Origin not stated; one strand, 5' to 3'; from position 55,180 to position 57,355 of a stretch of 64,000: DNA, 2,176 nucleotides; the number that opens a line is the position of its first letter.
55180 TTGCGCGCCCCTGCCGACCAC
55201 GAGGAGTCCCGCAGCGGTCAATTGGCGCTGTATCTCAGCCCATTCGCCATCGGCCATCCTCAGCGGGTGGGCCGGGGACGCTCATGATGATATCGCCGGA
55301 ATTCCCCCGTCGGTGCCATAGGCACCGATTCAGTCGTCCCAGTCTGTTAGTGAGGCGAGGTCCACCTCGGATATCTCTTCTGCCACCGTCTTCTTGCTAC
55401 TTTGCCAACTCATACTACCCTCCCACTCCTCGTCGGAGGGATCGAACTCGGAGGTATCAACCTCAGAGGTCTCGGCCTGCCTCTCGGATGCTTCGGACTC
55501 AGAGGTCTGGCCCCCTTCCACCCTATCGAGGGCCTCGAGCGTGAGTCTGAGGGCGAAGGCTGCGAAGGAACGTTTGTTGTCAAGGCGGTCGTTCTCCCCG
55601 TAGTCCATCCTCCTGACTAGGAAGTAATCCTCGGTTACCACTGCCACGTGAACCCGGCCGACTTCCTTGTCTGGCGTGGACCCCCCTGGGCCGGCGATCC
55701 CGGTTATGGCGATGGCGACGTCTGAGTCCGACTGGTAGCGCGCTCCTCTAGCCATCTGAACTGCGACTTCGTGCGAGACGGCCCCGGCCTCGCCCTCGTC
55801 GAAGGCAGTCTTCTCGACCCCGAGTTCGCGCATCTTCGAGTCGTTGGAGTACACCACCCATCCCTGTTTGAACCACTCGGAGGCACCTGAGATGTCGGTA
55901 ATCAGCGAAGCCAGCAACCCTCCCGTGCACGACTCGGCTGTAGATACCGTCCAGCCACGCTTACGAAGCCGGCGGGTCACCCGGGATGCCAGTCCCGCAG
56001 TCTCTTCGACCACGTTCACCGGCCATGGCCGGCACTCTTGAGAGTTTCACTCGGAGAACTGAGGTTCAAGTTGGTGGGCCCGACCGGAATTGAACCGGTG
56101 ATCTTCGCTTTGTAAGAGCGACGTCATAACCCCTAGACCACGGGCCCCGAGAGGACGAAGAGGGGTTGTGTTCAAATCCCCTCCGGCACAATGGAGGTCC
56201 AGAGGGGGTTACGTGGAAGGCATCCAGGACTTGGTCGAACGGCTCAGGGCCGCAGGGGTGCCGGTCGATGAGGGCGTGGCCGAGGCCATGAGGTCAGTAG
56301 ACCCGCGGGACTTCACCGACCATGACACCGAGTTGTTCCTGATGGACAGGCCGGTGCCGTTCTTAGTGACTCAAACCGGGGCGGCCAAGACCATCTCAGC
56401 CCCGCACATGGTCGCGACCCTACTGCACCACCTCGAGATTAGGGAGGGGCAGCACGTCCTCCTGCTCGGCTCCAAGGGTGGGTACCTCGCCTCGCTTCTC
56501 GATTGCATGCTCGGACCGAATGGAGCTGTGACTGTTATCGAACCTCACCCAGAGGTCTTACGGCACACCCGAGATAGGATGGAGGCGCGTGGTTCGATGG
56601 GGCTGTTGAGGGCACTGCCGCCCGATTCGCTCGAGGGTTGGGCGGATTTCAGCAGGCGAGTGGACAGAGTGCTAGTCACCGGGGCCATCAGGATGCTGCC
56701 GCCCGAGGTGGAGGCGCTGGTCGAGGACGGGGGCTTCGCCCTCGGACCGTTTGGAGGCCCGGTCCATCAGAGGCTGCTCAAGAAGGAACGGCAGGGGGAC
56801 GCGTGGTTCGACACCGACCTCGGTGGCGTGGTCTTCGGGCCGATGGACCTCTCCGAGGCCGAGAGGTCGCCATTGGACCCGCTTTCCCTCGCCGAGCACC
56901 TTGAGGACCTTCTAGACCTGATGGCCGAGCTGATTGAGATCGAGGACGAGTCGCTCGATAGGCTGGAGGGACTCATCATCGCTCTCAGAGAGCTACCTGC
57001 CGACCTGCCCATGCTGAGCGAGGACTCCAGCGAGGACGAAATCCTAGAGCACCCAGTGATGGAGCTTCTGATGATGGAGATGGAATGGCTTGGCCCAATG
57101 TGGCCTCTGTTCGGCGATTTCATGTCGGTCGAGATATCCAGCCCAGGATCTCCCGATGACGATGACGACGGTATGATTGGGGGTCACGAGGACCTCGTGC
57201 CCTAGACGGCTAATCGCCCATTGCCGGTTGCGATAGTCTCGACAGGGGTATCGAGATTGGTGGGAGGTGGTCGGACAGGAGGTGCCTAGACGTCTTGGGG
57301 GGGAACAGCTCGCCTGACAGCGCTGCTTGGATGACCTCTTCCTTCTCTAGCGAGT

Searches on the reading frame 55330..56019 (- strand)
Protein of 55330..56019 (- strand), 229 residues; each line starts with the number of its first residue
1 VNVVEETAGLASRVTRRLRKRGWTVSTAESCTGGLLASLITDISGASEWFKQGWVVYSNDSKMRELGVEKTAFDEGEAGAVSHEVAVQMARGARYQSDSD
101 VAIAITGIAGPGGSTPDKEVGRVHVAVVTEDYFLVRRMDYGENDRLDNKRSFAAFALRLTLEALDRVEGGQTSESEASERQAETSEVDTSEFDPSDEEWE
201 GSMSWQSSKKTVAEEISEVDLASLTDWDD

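Call 78: search_protein_families(library=pfam, proteins=[window:55330-56019:-], max_evalue=0.001)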
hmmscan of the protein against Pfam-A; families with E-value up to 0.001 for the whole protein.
window:55330-56019:- (229 aa): 1 family
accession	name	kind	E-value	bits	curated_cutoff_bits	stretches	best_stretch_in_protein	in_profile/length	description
PF02464.23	CinA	-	6.2e-49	166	23.5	1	10-163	4-154/155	Competence-damaged protein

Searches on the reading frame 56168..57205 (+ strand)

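Call 78: search_protein_families(library=pfam, proteins=[window:56168-57205:+], max_evalue=0.001)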
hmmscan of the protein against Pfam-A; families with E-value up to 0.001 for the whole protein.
window:56168-57205:+ (345 aa): 1 family
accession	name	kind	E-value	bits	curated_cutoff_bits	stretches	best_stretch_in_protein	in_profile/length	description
PF01135.25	PCMT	-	1.8e-24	87.2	20.3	1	20-223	4-202/210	Protein-L-isoaspartate(D-aspartate) O-methyltransferase (PCMT)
